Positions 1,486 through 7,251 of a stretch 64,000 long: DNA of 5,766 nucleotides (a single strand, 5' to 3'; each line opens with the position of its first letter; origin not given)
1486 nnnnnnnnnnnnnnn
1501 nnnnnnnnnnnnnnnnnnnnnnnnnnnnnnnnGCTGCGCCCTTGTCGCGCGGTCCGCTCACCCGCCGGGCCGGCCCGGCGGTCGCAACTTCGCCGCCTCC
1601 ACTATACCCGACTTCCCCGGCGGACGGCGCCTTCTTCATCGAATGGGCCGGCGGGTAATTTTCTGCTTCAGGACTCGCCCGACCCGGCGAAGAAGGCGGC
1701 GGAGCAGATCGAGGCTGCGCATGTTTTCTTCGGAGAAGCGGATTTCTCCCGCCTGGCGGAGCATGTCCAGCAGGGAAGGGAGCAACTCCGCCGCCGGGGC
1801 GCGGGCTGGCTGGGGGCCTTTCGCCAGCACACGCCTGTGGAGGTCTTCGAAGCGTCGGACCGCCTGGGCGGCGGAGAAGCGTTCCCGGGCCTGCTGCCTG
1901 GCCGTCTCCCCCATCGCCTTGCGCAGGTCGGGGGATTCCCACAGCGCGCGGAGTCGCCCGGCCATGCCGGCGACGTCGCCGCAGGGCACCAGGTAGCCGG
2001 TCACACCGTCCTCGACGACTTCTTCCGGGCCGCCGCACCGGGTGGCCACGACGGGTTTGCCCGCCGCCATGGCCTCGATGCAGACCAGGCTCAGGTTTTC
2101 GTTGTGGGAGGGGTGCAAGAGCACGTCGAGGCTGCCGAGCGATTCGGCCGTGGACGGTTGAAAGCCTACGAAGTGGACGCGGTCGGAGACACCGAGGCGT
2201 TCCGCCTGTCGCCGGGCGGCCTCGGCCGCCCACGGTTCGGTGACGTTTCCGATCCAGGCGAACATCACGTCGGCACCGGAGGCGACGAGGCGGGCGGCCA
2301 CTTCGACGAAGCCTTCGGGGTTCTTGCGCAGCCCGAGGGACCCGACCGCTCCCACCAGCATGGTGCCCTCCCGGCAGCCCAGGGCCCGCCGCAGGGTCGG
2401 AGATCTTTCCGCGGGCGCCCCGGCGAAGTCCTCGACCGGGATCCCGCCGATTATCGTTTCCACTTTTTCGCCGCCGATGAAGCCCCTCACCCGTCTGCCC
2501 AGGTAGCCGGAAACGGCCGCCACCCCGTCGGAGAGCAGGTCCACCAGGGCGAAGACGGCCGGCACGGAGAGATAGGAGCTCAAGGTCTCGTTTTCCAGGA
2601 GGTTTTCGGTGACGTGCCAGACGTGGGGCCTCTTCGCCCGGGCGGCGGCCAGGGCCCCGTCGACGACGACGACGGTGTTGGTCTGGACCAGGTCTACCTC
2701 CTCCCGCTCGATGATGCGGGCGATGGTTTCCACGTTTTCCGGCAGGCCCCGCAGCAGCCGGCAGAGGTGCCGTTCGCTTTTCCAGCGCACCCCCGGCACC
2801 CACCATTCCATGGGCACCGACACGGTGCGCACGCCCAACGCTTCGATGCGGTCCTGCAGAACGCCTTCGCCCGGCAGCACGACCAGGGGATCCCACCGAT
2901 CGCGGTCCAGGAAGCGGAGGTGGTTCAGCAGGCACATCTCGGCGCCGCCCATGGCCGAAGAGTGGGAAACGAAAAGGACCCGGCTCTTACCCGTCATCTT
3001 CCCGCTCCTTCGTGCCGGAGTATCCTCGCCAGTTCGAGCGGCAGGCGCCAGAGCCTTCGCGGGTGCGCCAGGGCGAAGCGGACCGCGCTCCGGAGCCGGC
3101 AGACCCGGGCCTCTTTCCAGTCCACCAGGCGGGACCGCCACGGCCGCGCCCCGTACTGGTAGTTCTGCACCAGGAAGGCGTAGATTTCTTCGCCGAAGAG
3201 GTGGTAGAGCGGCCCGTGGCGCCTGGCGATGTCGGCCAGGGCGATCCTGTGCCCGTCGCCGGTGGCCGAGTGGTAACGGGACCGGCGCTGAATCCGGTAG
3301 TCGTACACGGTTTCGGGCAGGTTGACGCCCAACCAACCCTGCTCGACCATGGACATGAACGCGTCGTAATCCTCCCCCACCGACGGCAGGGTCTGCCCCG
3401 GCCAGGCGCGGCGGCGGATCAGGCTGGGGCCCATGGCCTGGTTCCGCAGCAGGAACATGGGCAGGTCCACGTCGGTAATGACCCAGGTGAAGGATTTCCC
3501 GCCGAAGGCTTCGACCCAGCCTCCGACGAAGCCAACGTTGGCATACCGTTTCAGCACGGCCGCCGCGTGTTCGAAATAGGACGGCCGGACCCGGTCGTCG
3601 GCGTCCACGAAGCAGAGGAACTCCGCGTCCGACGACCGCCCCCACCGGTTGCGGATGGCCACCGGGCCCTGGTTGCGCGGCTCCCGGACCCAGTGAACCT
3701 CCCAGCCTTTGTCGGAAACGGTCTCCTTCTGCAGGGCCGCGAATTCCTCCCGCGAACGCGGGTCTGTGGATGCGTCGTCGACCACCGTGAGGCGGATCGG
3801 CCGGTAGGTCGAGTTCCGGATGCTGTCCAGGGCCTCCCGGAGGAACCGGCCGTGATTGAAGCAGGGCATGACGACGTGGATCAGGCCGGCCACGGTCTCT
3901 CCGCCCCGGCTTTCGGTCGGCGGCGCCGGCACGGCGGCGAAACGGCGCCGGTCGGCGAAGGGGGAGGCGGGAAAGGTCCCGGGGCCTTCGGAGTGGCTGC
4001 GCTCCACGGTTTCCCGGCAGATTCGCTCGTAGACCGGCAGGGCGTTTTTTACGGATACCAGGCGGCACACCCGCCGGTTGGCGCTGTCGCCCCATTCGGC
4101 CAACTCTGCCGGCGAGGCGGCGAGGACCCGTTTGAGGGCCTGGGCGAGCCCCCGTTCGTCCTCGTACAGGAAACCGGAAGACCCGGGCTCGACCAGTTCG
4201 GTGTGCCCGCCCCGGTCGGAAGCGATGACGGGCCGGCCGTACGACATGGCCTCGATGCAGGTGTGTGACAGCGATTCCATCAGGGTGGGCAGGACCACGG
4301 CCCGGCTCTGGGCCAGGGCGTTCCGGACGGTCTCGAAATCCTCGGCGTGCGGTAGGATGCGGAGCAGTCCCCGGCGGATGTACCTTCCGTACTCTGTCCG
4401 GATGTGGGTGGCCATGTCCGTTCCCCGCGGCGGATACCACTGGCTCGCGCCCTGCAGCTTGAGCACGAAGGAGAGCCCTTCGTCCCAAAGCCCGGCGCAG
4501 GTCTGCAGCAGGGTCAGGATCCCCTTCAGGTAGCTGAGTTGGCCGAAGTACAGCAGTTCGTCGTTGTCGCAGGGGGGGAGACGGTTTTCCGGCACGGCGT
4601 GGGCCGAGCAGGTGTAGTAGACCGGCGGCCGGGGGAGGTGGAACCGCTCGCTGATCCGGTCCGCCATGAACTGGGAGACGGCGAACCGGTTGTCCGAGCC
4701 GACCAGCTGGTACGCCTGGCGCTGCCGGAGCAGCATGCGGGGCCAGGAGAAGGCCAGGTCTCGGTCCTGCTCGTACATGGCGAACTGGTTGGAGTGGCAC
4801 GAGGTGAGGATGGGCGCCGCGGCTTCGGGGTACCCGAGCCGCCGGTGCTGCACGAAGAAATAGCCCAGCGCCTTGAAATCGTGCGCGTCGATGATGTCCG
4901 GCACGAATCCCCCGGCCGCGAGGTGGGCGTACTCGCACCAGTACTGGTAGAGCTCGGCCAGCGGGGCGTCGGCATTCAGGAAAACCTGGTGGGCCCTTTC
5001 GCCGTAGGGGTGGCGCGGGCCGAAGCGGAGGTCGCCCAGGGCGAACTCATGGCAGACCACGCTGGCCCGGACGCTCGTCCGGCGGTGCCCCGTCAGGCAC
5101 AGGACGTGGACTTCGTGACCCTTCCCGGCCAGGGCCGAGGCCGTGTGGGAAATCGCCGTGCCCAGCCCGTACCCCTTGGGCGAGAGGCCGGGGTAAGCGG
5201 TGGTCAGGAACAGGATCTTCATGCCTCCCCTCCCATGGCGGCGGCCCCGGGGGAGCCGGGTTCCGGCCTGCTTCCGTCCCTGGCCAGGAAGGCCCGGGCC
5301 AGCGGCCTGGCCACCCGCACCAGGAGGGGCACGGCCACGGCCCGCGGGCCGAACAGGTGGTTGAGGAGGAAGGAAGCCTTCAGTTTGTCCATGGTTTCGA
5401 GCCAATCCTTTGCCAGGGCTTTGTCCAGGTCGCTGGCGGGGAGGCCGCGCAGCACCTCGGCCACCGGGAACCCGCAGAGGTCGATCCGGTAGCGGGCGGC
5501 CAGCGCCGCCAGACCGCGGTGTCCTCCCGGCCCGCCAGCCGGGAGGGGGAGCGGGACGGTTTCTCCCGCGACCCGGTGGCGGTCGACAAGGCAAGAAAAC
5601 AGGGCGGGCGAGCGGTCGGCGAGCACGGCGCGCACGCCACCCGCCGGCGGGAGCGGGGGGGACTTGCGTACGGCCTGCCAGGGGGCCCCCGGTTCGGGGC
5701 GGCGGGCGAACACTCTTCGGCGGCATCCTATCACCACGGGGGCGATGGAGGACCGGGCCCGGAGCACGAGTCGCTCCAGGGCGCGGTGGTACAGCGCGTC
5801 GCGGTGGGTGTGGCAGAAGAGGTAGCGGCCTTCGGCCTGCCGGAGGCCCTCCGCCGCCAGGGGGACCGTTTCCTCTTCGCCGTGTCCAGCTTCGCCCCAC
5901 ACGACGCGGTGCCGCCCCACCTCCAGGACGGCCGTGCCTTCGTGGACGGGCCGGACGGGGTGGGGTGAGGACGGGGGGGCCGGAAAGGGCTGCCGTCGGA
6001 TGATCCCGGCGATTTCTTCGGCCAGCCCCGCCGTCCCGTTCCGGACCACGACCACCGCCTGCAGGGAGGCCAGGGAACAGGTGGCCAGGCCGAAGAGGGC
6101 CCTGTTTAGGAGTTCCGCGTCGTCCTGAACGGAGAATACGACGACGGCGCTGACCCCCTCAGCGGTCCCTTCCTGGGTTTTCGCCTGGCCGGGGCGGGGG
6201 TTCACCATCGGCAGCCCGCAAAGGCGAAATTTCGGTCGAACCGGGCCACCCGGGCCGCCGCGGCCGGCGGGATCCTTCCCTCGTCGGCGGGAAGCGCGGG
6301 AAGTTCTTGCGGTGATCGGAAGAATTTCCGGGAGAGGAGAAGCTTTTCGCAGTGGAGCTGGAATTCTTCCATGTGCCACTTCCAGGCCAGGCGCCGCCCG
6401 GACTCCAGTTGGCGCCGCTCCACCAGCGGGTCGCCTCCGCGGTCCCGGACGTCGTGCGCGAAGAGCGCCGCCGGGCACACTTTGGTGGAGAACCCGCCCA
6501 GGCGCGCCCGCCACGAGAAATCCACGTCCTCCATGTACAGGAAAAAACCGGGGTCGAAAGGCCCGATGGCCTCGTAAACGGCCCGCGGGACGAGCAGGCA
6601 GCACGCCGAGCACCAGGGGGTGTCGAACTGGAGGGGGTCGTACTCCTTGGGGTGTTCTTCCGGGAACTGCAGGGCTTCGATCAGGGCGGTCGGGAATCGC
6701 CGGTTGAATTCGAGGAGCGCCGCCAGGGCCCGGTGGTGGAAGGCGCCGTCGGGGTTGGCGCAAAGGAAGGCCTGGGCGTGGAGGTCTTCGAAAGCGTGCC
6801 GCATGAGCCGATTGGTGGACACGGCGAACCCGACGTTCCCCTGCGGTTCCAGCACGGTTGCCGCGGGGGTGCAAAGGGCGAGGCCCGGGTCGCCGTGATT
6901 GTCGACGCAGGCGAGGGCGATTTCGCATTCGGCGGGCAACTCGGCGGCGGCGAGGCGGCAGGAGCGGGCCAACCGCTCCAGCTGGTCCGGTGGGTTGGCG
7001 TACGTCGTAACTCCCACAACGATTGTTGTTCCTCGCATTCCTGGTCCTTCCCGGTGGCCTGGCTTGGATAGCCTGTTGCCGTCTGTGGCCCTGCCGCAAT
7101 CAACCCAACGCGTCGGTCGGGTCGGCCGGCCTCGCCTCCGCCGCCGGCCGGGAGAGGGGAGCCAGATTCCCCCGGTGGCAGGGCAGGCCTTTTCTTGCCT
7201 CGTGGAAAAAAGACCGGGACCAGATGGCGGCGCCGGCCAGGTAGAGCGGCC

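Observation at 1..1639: Small coupled ORF followed by an RRE(PqqD-like)-GT2-ABC ATPase fusion gene: possible glycosylated-peptide (RiPP-like) module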

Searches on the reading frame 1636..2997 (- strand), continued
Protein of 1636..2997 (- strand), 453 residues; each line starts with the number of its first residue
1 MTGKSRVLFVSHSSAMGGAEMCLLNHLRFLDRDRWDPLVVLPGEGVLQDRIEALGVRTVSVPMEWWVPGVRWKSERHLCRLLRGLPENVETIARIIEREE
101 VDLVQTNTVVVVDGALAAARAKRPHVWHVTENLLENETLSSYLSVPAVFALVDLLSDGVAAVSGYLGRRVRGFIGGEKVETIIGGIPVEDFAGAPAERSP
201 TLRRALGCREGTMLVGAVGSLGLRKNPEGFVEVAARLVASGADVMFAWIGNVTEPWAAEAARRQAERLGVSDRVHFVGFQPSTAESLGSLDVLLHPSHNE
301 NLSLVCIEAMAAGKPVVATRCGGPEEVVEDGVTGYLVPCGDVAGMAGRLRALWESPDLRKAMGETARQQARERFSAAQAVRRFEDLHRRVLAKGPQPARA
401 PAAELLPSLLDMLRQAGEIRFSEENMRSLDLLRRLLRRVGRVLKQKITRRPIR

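Call 51: find_encoding_contigs(protein=P0269, flank=10000, max_places=3)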
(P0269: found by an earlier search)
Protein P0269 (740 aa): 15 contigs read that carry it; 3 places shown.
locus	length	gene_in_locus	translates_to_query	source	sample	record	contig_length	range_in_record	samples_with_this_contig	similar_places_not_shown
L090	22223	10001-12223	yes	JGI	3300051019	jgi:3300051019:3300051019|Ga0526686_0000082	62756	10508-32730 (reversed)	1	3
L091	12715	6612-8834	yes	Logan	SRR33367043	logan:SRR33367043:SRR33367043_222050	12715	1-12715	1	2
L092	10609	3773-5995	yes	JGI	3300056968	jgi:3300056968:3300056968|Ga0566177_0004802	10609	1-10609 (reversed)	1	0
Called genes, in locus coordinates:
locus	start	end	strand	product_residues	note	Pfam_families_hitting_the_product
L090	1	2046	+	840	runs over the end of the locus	PF19190:BACON_2 (weak)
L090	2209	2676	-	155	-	PF13248:Zn_ribbon_3 (weak), PF13240:Zn_Ribbon_1 (weak)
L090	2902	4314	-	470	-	PF13537:GATase_7 (weak)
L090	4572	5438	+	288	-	-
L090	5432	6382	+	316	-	-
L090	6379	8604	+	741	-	PF13439:Glyco_transf_4, PF13579:Glyco_trans_4_4, PF20706:GT4-conflict, PF00534:Glycos_transf_1, PF13692:Glyco_trans_1_4, PF00535:Glycos_transf_2, PF13641:Glyco_tranf_2_3 (faint)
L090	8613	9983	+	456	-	PF13439:Glyco_transf_4, PF20706:GT4-conflict (weak), PF00534:Glycos_transf_1, PF13692:Glyco_trans_1_4, PF13524:Glyco_trans_1_2 (weak)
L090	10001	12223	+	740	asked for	PF00535:Glycos_transf_2, PF10111:Glyco_tranf_2_2, PF13641:Glyco_tranf_2_3 (weak), PF13632:Glyco_trans_2_3 (faint), PF13641:Glyco_tranf_2_3, PF00535:Glycos_transf_2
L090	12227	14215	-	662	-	PF00535:Glycos_transf_2, PF13641:Glyco_tranf_2_3, PF13506:Glyco_transf_21, PF13632:Glyco_trans_2_3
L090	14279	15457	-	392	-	PF07690:MFS_1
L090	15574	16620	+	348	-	PF01212:Beta_elim_lyase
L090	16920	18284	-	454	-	PF02335:Cytochrom_C552, PF14522:Cytochrome_C7 (faint)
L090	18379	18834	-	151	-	PF03264:Cytochrom_NNT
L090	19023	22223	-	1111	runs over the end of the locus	PF00688:TGFb_propeptide (faint), PF24517:CBM96 (faint), PF07940:Hepar_II_III_C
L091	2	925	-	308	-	?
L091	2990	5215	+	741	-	PF13439:Glyco_transf_4, PF13579:Glyco_trans_4_4, PF20706:GT4-conflict, PF00534:Glycos_transf_1, PF13692:Glyco_trans_1_4, PF00535:Glycos_transf_2, PF13641:Glyco_tranf_2_3 (faint)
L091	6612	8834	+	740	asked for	PF00535:Glycos_transf_2, PF10111:Glyco_tranf_2_2, PF13641:Glyco_tranf_2_3 (weak), PF13632:Glyco_trans_2_3 (faint), PF13641:Glyco_tranf_2_3, PF00535:Glycos_transf_2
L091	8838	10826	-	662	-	PF00535:Glycos_transf_2, PF13641:Glyco_tranf_2_3, PF13506:Glyco_transf_21, PF13632:Glyco_trans_2_3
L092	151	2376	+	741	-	PF13439:Glyco_transf_4, PF13579:Glyco_trans_4_4, PF20706:GT4-conflict, PF00534:Glycos_transf_1, PF13692:Glyco_trans_1_4, PF00535:Glycos_transf_2, PF13641:Glyco_tranf_2_3 (faint)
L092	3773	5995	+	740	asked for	PF00535:Glycos_transf_2, PF10111:Glyco_tranf_2_2, PF13641:Glyco_tranf_2_3 (weak), PF13632:Glyco_trans_2_3 (faint), PF13641:Glyco_tranf_2_3, PF00535:Glycos_transf_2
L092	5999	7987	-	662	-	PF00535:Glycos_transf_2, PF13641:Glyco_tranf_2_3, PF13506:Glyco_transf_21, PF13632:Glyco_trans_2_3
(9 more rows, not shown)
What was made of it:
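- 2994..5222 (-): GT4-GT2 two-domain glycosyltransferase (742 aa). It is syntenic with a 741-aa gene in L090 (call 51).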

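Call 56: find_related_loci(query=P0001, collection=metagenome_contigs, flank=10000)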
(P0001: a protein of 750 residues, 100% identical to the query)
Query P0001 (750 aa) in metagenome_contigs; peptide patterns used: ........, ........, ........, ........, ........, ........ (x = any residue, [..] = any of these).
58 stretches matched a pattern; 28 encode a relative of the query (tblastn E <= 1e-3); 28 distinct loci.
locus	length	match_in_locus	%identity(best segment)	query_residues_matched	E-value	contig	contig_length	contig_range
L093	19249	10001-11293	44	4-435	5e-119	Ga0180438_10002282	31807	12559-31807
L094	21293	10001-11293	47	4-435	5e-113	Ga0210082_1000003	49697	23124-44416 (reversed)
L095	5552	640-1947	46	4-435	1e-111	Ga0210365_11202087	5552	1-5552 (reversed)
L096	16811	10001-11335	44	22-451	2e-107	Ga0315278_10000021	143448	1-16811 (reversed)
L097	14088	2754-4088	44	22-451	4e-107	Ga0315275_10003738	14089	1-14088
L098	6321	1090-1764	52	465-687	4e-60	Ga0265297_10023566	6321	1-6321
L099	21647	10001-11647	47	436-678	4e-58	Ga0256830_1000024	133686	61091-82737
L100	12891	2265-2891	43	466-675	6e-54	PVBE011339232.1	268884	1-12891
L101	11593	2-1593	39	444-696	4e-53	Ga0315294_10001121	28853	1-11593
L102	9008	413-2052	39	444-696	3e-53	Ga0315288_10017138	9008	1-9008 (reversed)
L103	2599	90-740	44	464-678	3e-53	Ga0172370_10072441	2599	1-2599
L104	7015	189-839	44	464-678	3e-52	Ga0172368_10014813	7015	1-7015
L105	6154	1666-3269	44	464-683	2e-52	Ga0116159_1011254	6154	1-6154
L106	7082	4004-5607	44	464-683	2e-52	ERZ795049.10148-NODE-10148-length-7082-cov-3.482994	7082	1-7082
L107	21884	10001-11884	34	327-693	3e-51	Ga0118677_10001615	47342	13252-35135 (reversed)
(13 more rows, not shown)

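Call 91: find_encoding_contigs(protein=P0002, flank=5000, max_places=3)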
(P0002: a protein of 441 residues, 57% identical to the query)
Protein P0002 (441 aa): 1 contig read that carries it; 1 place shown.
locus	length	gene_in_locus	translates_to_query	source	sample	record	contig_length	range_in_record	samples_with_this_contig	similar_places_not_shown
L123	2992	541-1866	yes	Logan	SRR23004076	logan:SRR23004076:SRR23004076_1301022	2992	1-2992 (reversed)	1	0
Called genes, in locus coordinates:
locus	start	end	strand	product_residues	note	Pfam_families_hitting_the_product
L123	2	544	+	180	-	?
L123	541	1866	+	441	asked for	PF00535:Glycos_transf_2, PF10111:Glyco_tranf_2_2 (faint), PF13641:Glyco_tranf_2_3, PF13632:Glyco_trans_2_3 (weak)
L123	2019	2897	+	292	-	PF00535:Glycos_transf_2, PF10111:Glyco_tranf_2_2, PF13641:Glyco_tranf_2_3 (weak)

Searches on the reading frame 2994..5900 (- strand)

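Call 12: search_protein_families(library=pfam, proteins=[window:2994-5900:-], max_evalue=0.001)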
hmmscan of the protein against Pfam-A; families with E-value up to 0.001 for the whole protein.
window:2994-5900:- (968 aa): 8 families
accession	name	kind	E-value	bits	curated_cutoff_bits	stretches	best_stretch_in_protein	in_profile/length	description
PF00535.33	Glycos_transf_2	-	4.4e-20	72.7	23.3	1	676-811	2-131/168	Glycosyl transferase family 2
PF13692.12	Glyco_trans_1_4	-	6.5e-17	62.5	27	1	448-594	3-141/142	Glycosyl transferases group 1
PF00534.26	Glycos_transf_1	-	1.3e-14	54.5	26.4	1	446-599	15-161/172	Glycosyl transferases group 1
PF13439.12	Glyco_transf_4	-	3.7e-11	43.8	28.5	1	245-427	3-159/170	Glycosyltransferase Family 4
PF13641.12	Glyco_tranf_2_3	-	2.1e-07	31.7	27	1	674-802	3-129/230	Glycosyltransferase like family 2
PF20706.3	GT4-conflict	-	4.8e-07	29.5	26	1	325-571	74-321/385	Family 4 Glycosyltransferase in conflict systems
PF13524.12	Glyco_trans_1_2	-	4.4e-06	27.1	25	1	524-612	39-130/144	Glycosyl transferase-like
PF08323.17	Glyco_transf_5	-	0.0003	21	22.7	0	228-382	1-179/239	Starch synthase catalytic domain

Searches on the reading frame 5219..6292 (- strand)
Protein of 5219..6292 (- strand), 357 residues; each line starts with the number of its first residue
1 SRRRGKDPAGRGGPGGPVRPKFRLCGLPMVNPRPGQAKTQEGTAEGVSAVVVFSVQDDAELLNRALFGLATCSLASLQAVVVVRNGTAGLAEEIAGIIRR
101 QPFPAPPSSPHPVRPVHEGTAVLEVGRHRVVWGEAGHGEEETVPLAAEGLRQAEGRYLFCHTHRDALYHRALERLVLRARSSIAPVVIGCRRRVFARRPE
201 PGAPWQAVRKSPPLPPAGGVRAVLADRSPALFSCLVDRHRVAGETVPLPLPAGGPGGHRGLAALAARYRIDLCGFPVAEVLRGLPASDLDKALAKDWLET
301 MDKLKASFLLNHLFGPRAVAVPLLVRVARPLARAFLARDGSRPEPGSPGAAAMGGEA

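Call 39: search_protein_families(library=pfam, proteins=[window:5219-6292:-], max_evalue=0.01)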
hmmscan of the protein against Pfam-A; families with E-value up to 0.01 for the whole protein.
window:5219-6292:- (357 aa): 0 families

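Call 90: search_protein_families(library=ncbifam, proteins=[window:5219-6208:-], max_evalue=0.001)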
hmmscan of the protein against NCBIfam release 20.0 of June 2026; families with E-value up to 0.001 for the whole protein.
window:5219-6208:- (329 aa): 0 families

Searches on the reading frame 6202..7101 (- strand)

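Call 39: search_protein_families(library=pfam, proteins=[window:6202-7101:-], max_evalue=0.01)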
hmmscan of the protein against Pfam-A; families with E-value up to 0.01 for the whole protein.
window:6202-7101:- (299 aa): 1 family
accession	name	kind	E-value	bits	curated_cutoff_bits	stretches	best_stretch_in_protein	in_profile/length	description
PF13641.12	Glyco_tranf_2_3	-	0.0065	16.9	27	0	167-216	162-211/230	Glycosyltransferase like family 2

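Call 90: search_protein_families(library=ncbifam, proteins=[window:6202-7038:-], max_evalue=0.001)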
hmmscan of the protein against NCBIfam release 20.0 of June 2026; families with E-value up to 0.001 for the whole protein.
window:6202-7038:- (278 aa): 1 family
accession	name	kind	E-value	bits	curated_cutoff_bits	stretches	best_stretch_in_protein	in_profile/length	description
TIGR03965.1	mycofact_glyco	equivalog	8.6e-07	28.2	280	1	142-202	228-287/467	mycofactocin biosynthesis glycosyltransferase MftF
